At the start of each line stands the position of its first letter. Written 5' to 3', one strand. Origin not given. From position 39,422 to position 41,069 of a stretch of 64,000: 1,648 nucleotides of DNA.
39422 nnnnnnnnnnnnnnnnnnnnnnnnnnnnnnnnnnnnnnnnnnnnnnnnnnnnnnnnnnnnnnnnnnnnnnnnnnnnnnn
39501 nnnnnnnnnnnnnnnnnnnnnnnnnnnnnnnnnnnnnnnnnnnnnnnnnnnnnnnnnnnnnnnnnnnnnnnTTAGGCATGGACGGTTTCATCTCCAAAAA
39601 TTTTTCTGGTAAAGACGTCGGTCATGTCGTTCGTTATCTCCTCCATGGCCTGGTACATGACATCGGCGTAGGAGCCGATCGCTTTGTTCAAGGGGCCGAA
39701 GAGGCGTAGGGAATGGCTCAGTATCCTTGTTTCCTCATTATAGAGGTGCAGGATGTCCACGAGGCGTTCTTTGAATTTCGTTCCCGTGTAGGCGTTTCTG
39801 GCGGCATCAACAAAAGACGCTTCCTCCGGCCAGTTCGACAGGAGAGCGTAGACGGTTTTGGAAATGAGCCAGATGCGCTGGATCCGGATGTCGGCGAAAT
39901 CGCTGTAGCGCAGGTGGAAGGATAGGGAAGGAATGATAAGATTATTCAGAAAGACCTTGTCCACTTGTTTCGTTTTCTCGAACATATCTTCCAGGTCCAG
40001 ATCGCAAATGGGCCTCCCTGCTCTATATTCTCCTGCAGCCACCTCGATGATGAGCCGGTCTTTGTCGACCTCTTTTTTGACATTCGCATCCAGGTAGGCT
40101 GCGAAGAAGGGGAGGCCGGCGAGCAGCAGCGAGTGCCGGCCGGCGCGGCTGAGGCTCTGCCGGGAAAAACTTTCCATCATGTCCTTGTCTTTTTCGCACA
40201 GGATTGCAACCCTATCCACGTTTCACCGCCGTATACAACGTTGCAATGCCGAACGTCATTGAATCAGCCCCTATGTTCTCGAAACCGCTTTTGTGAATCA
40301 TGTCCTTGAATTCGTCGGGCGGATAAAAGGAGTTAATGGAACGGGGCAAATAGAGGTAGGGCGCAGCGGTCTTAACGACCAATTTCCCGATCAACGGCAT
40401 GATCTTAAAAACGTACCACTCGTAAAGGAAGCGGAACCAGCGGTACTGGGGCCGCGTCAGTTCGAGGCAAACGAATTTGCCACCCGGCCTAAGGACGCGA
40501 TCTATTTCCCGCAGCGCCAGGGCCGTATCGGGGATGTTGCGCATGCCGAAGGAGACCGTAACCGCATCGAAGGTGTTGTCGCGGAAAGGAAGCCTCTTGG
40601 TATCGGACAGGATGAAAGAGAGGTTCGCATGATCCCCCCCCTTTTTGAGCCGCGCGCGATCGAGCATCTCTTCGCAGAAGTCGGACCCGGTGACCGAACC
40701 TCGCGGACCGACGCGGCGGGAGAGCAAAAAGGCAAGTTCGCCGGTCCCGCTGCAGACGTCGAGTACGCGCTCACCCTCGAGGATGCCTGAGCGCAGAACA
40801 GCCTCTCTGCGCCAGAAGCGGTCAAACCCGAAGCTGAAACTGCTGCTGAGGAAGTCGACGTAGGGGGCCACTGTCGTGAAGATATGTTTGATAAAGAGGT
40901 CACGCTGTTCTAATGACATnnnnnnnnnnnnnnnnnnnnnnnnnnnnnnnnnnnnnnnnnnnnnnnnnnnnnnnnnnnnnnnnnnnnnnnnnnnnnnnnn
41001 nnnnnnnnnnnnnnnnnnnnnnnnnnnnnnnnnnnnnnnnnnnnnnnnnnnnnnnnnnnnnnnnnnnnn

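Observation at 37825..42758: Operon coupling a nonahaem cytochrome c / cytochrome b module to a UbiE-type methyltransferase, an unknown protein and a B12-radical SAM enzyme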

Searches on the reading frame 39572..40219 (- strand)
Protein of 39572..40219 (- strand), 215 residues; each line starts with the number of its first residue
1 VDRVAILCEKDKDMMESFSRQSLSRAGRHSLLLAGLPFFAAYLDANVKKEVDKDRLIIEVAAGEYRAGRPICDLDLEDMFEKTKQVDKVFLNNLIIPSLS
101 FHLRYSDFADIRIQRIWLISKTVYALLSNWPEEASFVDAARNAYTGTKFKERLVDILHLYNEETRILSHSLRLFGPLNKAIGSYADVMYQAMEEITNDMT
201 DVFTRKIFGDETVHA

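Call 3: search_protein_families(library=pfam, proteins=[window:39572-40219:-], max_evalue=0.01)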
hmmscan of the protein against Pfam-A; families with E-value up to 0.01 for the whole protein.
window:39572-40219:- (215 aa): 0 families

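Call 4: search_protein_families(library=ncbifam, proteins=[window:39572-40219:-], max_evalue=0.01)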
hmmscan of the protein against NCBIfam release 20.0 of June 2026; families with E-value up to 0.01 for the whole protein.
window:39572-40219:- (215 aa): 0 families

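Call 9: find_homologous_proteins(query=window:39572-40219:-, max_evalue=0.001)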
Query window:39572-40219:- (215 aa): 162 proteins with E <= 0.001 among 435 candidates; the best 120 are listed.
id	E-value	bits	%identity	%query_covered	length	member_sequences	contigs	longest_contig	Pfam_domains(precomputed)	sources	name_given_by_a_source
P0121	1.9e-137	474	100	100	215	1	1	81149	-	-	-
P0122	2.5e-115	401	84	100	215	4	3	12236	-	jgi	jgi:hypothetical protein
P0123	2.6e-115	401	85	100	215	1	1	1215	-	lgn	-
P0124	1.3e-113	396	82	100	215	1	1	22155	-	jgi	jgi:hypothetical protein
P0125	3.7e-112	391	82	100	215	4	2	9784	-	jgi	jgi:hypothetical protein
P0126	1.8e-111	389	87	93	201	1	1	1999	-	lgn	-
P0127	6.3e-109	380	78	100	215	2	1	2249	-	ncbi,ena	-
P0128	1.0e-107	377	83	93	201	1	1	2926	-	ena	-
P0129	9.8e-107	373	76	100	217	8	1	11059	-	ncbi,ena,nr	ncbi:MAG TPA: hypothetical protein VEJ22_04045 [Nitrospirota bacterium]|nr:hypothetical protein [Nit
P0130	1.3e-105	370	82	93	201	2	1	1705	-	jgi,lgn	-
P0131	2.2e-104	366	75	100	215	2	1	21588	-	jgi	-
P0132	5.1e-102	358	76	100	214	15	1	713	-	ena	-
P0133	3.3e-100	352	76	97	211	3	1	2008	-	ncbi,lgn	-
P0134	9.3e-95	334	72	100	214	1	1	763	-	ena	-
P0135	4.3e-94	332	73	94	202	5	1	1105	-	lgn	-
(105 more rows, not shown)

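Call 30: predict_structure(alignment_id=A1)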
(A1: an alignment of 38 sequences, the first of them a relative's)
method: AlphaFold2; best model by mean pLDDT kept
length: 215 residues; sequences in the alignment: 38
mean_pLDDT: 87.0   pTM: 0.87
mean pLDDT of the five models: 87.0, 84.8, 84.5, 84.4, 83.9
residues with pLDDT >= 90: 129; 70-90: 54; 50-70: 29; < 50: 3
segments of 3 or more residues with pLDDT < 50: none
pLDDT, mean of each block of 10 residues (from residue 1): 95 94 78 59 85 98 98 97 93 66 84 97 98 95 96 96 86 68 82 92 91 50
secondary structure, 60 per line:
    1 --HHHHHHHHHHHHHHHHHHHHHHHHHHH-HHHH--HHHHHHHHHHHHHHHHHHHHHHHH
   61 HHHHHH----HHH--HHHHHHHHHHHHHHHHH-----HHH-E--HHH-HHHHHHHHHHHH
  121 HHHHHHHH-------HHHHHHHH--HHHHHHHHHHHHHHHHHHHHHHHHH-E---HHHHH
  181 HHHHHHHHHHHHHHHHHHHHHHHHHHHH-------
elements in order: H3-29 H31-34 H37-66 H76-92 H109-128 H136-143 H146-170 H176-208

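Call 34: fold_search(model_id=the predicted structure, library=pdb)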
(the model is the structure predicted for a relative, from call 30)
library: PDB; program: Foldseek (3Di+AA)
matches with E <= 10: 135; with E <= 0.001: 0
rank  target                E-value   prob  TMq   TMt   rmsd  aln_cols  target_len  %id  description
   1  2jsw_MODEL_1_A        2.6e-01  0.35  0.25  0.27  15.1       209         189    8  Solution Structure of the R13 Domain of Talin (released 2008-01-29)
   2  1r0d_B                3.9e-01  0.33  0.26  0.28  15.0       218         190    7  HIP1R THATCH DOMAIN CORE (released 2004-07-06)
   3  7q21_E                8.6e-01  0.14  0.23  0.25  19.7       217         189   12  III2-IV2 respiratory supercomplex from Corynebacterium glutamicum (released 2022-02-02)
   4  2ksy_MODEL_1_A        1.0e+00  0.13  0.22  0.20  19.8       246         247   14  Solution nmr structure of sensory rhodopsin II (released 2010-06-02)
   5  3jtl_O                1.0e+00  0.07  0.14  0.14  21.0       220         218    9  Crystal structure of archaeal 20S proteasome in complex with mutated P26 activator (released 2009-11-03)
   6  9ddm_E                1.1e+00  0.08  0.19  0.18  27.7       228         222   10  E. coli TolAQR conformation I (released 2025-07-09)
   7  9m1h_A                1.1e+00  0.07  0.18  0.15  20.2       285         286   10  Cryo-EM structure of PGE2-EP1-Gq complex (released 2025-04-30)
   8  7qhm_F                1.3e+00  0.14  0.24  0.27  16.9       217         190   10  Cytochrome bcc-aa3 supercomplex (respiratory supercomplex III2/IV2) from Corynebacterium glutamicum (stigmatellin and  (released 2022-05-18)
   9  8r5s_E                1.3e+00  0.08  0.20  0.19  20.8       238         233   13  t113 - De-novo designed soluble homotetramer (released 2024-11-27)
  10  8z0j_A                1.4e+00  0.21  0.25  0.11  10.8       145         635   10  Tribolium castaneum ABCH-9C(E224Q) mutant complexed with ATP in the presence of fenoxycarb (released 2025-04-16)
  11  3mvu                  1.7e+00  0.18  0.26  0.25  12.4       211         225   11  Crystal structure of a TenA family transcription regulator (TM1040_3656) from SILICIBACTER SP. TM1040 at 1.80 A resoluti (released 2010-05-26)
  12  3jrm_O                1.7e+00  0.04  0.13  0.13  23.4       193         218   11  Crystal structure of archaeal 20S proteasome in complex with mutated P26 activator (released 2009-11-03)
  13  3hah_A                2.0e+00  0.02  0.12  0.09  31.1       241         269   12  Crystal structure of human PACSIN1 F-BAR domain (C2 lattice) (released 2009-06-16)
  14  4z8n_B                2.1e+00  0.04  0.18  0.15  16.9       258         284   11  Crystal structure of the erythrocyte-binding domain from Plasmodium vivax reticulocyte-binding protein 2a (PvRBP2a) (released 2015-12-16)
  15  2x3w_B                2.2e+00  0.08  0.23  0.17  37.3       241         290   10  structure of mouse syndapin I (crystal form 2) (released 2010-04-07)
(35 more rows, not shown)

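Call 87: find_related_loci(query=A1, collection=metagenome_contigs, flank=5000)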
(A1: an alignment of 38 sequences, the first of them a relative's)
Query A1 (215 aa) in metagenome_contigs; peptide patterns used: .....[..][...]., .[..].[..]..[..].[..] (x = any residue, [..] = any of these).
600 stretches matched a pattern (row limit reached: there are more); 37 encode a relative of the query (tblastn E <= 1e-3); 37 distinct loci.
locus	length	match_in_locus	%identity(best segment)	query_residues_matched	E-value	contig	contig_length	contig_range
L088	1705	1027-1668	82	1-214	7e-132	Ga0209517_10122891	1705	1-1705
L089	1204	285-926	78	1-214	6e-126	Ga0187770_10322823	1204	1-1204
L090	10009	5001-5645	75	1-215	1e-114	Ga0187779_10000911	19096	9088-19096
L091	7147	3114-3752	74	1-214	6e-109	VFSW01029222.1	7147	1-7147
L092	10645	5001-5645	67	1-215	5e-102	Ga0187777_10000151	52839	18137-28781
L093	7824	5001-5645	68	1-215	1e-100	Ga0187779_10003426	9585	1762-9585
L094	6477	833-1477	66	1-215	2e-99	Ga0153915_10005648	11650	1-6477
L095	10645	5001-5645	66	1-215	2e-99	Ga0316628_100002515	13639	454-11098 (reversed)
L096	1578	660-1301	66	1-215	2e-102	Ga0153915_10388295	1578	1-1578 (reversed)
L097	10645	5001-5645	63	1-215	8e-94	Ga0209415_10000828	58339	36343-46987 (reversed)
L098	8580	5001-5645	62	1-215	2e-92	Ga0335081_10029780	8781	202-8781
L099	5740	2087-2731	61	1-215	1e-89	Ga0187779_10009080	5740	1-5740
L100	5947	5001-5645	60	1-215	2e-88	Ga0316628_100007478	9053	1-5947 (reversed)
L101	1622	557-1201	60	1-215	1e-93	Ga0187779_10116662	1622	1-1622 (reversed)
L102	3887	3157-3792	59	3-214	1e-88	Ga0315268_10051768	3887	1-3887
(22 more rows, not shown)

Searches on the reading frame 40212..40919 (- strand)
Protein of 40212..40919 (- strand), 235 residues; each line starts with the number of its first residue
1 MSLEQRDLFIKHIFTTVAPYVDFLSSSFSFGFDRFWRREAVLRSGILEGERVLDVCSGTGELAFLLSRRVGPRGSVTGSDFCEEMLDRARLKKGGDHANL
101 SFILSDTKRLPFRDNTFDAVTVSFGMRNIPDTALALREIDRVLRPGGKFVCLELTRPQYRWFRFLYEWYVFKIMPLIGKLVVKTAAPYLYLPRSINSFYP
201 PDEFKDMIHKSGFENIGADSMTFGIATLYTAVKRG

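Call 3: search_protein_families(library=pfam, proteins=[window:40212-40919:-], max_evalue=0.01)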
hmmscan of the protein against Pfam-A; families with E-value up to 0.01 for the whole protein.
window:40212-40919:- (235 aa): 9 families
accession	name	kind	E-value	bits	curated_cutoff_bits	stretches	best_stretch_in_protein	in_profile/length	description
PF01209.24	Ubie_methyltran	-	9.3e-63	212.1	20.1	1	6-233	8-233/233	ubiE/COQ5 methyltransferase family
PF13649.12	Methyltransf_25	-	3e-22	79.5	27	1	52-147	1-97/97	Methyltransferase domain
PF08241.18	Methyltransf_11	-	3.7e-22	79.2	21.2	1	53-151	1-95/95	Methyltransferase domain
PF13847.12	Methyltransf_31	-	1.6e-18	67.3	27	1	48-151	3-109/145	Methyltransferase domain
PF13489.12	Methyltransf_23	-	3.7e-15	56.5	27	1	46-216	20-162/164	Methyltransferase domain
PF08242.18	Methyltransf_12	-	7.2e-11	43.1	30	1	53-149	1-98/98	Methyltransferase domain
PF01135.25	PCMT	-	5.9e-08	33.2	20.3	1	46-150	71-170/210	Protein-L-isoaspartate(D-aspartate) O-methyltransferase (PCMT)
PF03141.22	Methyltransf_29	-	0.0013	17.8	23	1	106-151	171-217/506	Putative S-adenosyl-L-methionine-dependent methyltransferase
PF01728.25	FtsJ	-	0.0031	17.9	24.1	0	45-156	17-109/181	FtsJ-like methyltransferase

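Call 4: search_protein_families(library=ncbifam, proteins=[window:40212-40919:-], max_evalue=0.01)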
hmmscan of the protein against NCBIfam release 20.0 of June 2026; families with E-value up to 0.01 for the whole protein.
window:40212-40919:- (235 aa): 42 families (the best 25 are shown)
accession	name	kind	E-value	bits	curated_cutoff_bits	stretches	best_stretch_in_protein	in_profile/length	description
TIGR01934.1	MenG_MenH_UbiE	subfamily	5.6e-69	231.8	158.35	1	10-233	1-223/223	ubiquinone/menaquinone biosynthesis methyltransferase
NF001244.0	PRK00216.1-5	equivalog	2.6e-66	223.3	216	1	9-233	9-235/236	bifunctional demethylmenaquinone methyltransferase/2-methoxy-6-polyprenyl-1,4-benzoquinol methylase UbiE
NF052510.1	methyltran_MpqE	exception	1.1e-62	211.5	335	1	5-233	3-234/234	methyl-plastoquinone biosynthesis methyltransferase MpqE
NF001242.0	PRK00216.1-3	equivalog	1.2e-57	195.3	351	1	4-233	24-257/258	bifunctional demethylmenaquinone methyltransferase/2-methoxy-6-polyprenyl-1,4-benzoquinol methylase UbiE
NF001240.0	PRK00216.1-1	equivalog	5.2e-55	186.2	378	1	6-233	21-250/251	bifunctional demethylmenaquinone methyltransferase/2-methoxy-6-polyprenyl-1,4-benzoquinol methylase UbiE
NF001243.0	PRK00216.1-4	equivalog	6.1e-55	186.1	235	1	10-233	9-233/237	demethylmenaquinone methyltransferase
TIGR02752.1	MenG_heptapren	equivalog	6.4e-53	179.6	419.85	1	10-232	7-230/231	demethylmenaquinone methyltransferase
NF001241.0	PRK00216.1-2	equivalog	8.1e-46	156.5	327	1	3-233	6-229/231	demethylmenaquinone methyltransferase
NF041537.1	ArsM_AhpD_UU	exception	7.6e-21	74.3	510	1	46-151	74-180/345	arsenite methyltransferase/AhpD domain selenoprotein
NF008823.0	PRK11873.1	subfamily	1.2e-20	74.1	263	1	46-150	75-180/272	arsenite methyltransferase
NF041536.1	ArsM_DUF2284_UU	exception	2.7e-19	68.8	575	1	46-151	74-180/459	arsenite methyltransferase/DUF2284 domain selenoprotein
NF004452.0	PRK05785.1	equivalog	2.1e-18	66.7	207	1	3-210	4-202/228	hypothetical protein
NF047649.1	MTase_UXPK_star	exception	1.2e-17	63.8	460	1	46-151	75-181/283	methyltransferase/UXPK-star double selenoprotein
NF043040.1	corrin_prot_MT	hypoth_equivalog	7.7e-17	61.4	180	1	42-173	35-169/216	corrinoid protein-associated methyltransferase CpaM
NF045667.1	MTase_DVU1556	equivalog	1.1e-15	57.6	155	1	39-214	13-161/213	DVU_1556 family methyltransferase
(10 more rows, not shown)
